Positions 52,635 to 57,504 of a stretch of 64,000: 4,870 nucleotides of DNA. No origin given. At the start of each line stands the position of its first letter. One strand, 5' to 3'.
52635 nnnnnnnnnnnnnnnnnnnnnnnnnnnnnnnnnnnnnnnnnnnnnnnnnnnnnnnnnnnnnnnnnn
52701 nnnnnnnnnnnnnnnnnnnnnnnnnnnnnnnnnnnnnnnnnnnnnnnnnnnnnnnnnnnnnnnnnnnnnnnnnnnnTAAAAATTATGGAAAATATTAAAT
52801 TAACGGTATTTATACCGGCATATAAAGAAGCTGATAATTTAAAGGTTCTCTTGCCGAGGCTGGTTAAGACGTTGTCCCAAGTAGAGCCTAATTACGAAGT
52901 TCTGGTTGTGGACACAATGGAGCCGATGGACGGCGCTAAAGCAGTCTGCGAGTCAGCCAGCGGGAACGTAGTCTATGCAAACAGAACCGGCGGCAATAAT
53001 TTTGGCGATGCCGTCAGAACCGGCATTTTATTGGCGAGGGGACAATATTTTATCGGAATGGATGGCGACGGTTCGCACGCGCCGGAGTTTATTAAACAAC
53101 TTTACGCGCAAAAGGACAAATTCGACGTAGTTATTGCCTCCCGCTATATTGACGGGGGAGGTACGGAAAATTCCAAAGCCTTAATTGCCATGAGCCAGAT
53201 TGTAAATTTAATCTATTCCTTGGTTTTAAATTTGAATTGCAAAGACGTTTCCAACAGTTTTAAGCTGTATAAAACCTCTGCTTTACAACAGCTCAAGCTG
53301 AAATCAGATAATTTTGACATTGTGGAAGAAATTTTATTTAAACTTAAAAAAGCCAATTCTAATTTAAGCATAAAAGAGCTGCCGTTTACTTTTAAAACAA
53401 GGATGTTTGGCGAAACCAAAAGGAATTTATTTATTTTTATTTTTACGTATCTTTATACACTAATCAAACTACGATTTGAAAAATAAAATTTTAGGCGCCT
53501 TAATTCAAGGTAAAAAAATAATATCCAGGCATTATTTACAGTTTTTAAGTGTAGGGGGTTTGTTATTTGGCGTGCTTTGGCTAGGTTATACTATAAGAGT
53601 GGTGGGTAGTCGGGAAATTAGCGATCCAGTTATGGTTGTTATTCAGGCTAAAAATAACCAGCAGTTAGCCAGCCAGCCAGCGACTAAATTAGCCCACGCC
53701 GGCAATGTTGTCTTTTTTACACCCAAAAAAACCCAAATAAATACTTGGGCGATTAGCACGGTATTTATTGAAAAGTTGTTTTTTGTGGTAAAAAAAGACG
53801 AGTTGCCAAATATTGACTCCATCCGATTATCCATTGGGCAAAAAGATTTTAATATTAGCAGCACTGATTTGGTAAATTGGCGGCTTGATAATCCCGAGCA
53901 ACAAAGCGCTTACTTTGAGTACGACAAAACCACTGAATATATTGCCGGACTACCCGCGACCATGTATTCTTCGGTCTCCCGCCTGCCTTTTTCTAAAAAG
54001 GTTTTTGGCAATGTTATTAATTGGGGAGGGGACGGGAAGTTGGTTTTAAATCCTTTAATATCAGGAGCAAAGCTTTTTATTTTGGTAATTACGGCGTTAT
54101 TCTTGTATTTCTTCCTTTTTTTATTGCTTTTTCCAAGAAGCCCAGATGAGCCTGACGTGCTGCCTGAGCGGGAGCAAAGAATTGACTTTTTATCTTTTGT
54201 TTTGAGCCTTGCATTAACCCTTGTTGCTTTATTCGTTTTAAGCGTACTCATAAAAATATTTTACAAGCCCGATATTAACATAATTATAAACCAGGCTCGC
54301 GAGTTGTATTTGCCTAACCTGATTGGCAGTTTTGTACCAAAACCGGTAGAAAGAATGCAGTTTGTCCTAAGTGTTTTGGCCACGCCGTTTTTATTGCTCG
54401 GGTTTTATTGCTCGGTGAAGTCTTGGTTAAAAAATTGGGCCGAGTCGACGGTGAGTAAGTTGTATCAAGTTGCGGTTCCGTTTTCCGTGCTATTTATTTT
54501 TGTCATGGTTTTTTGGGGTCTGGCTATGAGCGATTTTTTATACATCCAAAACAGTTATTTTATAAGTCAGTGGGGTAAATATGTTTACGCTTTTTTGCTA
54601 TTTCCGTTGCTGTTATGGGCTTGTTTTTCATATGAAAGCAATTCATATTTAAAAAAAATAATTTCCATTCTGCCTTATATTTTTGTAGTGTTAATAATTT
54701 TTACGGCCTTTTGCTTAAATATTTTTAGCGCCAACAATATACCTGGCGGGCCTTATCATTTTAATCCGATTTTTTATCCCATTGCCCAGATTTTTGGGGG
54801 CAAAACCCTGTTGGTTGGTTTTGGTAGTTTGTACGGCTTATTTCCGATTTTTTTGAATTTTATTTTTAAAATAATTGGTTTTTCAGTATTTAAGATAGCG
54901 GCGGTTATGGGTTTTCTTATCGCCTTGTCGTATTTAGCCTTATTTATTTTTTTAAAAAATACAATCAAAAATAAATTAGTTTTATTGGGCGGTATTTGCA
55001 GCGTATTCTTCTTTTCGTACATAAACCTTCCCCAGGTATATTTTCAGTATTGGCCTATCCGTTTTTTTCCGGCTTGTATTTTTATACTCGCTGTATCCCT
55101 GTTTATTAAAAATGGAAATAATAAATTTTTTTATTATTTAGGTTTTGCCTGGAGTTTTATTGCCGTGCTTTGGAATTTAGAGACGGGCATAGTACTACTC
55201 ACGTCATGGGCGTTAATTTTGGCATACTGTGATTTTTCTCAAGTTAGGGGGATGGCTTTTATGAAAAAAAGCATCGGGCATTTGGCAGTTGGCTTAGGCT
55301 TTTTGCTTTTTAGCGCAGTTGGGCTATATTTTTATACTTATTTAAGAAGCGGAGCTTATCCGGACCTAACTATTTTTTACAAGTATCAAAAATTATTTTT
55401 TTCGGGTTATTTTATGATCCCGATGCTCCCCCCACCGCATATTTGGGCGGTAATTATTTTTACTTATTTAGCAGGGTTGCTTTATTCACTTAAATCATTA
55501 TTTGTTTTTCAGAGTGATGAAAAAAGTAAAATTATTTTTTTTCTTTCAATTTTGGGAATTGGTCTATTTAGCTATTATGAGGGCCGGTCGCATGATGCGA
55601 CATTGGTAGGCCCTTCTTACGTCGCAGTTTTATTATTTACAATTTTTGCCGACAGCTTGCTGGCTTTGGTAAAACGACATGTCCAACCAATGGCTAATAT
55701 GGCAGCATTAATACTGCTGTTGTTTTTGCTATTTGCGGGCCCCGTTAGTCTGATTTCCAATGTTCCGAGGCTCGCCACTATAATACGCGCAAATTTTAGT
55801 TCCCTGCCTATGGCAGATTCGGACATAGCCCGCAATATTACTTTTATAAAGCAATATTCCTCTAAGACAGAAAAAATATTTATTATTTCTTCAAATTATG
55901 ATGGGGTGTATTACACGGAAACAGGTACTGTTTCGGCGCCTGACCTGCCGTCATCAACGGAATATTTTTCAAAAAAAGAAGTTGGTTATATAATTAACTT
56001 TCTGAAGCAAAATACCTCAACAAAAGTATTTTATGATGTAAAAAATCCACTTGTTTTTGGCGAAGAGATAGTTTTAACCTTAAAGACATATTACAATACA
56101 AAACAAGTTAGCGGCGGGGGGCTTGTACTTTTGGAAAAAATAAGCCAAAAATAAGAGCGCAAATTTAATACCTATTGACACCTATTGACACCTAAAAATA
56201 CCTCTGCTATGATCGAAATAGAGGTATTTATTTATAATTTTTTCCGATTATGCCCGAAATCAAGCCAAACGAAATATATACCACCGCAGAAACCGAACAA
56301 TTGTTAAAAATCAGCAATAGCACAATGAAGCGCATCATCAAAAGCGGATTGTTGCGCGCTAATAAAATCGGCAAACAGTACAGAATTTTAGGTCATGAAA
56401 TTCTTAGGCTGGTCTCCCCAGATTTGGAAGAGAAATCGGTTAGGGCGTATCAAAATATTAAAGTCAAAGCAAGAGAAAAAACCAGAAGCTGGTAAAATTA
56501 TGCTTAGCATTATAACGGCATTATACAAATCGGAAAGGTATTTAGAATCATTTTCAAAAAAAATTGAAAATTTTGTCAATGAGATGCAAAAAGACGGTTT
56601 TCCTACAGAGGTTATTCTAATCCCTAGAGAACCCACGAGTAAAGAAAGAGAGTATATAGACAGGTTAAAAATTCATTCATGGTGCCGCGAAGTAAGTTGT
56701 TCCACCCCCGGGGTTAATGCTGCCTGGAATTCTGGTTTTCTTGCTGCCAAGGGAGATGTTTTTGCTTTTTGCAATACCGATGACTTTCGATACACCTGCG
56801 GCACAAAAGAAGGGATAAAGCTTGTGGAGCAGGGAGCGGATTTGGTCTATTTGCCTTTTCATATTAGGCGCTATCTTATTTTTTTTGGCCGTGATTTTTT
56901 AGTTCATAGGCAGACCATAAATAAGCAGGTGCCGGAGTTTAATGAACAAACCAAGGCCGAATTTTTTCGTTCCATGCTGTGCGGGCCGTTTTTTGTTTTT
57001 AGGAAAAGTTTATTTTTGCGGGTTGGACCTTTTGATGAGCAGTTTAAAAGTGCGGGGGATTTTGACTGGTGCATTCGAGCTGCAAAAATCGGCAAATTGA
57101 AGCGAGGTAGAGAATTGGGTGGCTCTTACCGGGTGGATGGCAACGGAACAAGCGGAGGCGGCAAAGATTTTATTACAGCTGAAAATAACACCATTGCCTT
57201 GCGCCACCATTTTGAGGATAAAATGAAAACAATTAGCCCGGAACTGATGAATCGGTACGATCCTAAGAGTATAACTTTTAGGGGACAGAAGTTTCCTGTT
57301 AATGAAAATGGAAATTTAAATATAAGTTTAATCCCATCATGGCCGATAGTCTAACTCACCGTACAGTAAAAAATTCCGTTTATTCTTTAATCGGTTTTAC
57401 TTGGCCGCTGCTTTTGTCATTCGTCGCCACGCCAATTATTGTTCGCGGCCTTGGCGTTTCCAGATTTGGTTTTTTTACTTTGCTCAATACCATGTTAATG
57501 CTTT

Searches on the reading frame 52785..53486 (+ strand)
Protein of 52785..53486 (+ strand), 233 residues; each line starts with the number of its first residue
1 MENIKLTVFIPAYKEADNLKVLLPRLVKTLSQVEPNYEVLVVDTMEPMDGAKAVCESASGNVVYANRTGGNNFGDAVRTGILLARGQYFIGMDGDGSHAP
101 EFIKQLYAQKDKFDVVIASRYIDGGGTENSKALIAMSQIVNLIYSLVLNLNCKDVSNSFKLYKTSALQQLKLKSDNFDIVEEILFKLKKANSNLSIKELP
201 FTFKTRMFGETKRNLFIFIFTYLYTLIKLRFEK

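Call 37: search_protein_families(library=pfam, proteins=[window:52785-53486:+], max_evalue=0.001)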
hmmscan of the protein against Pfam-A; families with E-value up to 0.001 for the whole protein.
window:52785-53486:+ (233 aa): 1 family
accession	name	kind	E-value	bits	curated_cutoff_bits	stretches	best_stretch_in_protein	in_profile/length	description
PF00535.33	Glycos_transf_2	-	3.3e-21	76.4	23.3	1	7-170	1-167/168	Glycosyl transferase family 2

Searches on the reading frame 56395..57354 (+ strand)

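Call 37: search_protein_families(library=pfam, proteins=[window:56395-57354:+], max_evalue=0.001)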
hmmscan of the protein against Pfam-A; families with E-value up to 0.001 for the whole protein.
window:56395-57354:+ (319 aa): 2 families
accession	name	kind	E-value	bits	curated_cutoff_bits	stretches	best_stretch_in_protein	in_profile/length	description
PF10111.15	Glyco_tranf_2_2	-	1.7e-06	28.2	27.3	1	72-231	31-201/276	Glycosyltransferase like family 2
PF00535.33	Glycos_transf_2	-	1.3e-05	25.6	23.3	1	38-207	1-164/168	Glycosyl transferase family 2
